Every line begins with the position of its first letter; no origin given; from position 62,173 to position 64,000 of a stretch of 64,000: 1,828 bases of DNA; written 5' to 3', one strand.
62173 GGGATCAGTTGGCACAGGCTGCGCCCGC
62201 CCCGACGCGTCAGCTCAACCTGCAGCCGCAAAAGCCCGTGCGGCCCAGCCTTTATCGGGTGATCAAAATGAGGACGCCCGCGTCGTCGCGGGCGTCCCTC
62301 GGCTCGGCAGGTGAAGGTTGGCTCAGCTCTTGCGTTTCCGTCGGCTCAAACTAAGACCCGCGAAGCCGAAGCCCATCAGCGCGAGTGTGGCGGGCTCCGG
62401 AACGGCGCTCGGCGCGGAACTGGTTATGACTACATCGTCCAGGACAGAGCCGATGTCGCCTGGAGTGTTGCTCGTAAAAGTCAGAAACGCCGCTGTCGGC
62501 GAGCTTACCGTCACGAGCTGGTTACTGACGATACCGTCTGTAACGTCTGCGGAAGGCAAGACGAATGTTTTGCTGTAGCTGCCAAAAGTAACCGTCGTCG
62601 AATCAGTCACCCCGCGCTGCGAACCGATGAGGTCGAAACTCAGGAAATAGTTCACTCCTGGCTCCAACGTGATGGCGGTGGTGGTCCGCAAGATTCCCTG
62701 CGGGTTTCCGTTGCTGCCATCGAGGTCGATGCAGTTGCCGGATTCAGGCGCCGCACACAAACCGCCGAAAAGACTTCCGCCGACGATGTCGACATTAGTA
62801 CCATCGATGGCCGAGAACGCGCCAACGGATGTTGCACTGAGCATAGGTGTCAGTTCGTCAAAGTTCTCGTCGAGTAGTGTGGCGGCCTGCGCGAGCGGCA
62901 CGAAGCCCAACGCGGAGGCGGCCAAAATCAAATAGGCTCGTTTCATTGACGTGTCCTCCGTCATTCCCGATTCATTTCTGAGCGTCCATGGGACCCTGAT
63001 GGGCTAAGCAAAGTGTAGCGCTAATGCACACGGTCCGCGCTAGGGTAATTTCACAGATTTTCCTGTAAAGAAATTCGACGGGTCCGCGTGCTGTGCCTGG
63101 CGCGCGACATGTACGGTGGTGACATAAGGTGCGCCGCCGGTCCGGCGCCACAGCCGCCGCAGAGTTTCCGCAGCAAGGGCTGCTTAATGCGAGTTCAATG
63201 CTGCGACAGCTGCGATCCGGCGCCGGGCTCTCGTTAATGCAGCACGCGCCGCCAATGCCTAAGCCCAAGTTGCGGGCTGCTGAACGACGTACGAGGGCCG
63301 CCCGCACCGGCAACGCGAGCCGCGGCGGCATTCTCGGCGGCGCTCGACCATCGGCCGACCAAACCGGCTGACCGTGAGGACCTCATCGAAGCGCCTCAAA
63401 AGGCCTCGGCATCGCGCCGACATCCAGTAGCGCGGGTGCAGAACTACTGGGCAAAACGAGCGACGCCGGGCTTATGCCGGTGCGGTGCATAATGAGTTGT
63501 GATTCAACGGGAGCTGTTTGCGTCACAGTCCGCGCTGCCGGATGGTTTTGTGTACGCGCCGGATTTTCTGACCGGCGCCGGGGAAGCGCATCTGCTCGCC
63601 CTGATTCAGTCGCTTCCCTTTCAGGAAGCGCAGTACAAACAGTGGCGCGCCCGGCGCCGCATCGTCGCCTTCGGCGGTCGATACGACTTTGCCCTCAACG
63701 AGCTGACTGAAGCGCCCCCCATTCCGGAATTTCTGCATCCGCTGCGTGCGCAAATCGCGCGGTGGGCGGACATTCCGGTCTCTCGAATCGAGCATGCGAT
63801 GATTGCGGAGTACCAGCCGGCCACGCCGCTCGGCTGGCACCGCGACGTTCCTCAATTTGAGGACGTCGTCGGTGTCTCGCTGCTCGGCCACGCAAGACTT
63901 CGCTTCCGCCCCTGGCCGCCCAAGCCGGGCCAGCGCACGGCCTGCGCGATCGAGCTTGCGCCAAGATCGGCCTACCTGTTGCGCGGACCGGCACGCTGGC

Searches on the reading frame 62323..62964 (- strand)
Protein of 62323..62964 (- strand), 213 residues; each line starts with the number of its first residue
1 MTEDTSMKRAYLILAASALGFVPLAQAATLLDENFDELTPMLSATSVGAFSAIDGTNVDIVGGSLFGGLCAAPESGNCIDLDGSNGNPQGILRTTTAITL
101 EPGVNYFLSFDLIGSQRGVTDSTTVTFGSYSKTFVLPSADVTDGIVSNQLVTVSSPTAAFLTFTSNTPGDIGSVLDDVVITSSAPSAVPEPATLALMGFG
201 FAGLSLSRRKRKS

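Call 24: search_protein_families(library=pfam, proteins=[window:62323-62964:-], max_evalue=0.001)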
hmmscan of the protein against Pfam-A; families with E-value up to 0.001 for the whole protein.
window:62323-62964:- (213 aa): 1 family
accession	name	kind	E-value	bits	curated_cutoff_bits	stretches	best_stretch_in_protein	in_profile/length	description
PF07589.16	PEP-CTERM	-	7.6e-08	32.6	20.7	1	187-209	1-24/24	PEP-CTERM motif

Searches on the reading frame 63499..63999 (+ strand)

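Call 24: search_protein_families(library=pfam, proteins=[window:63499-63999:+], max_evalue=0.001)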
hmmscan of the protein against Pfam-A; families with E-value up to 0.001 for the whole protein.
window:63499-63999:+ (167 aa): 1 family
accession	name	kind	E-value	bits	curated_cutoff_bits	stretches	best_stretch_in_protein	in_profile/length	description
PF13532.12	2OG-FeII_Oxy_2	-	8.9e-08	33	31.2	1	68-166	66-164/194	2OG-Fe(II) oxygenase superfamily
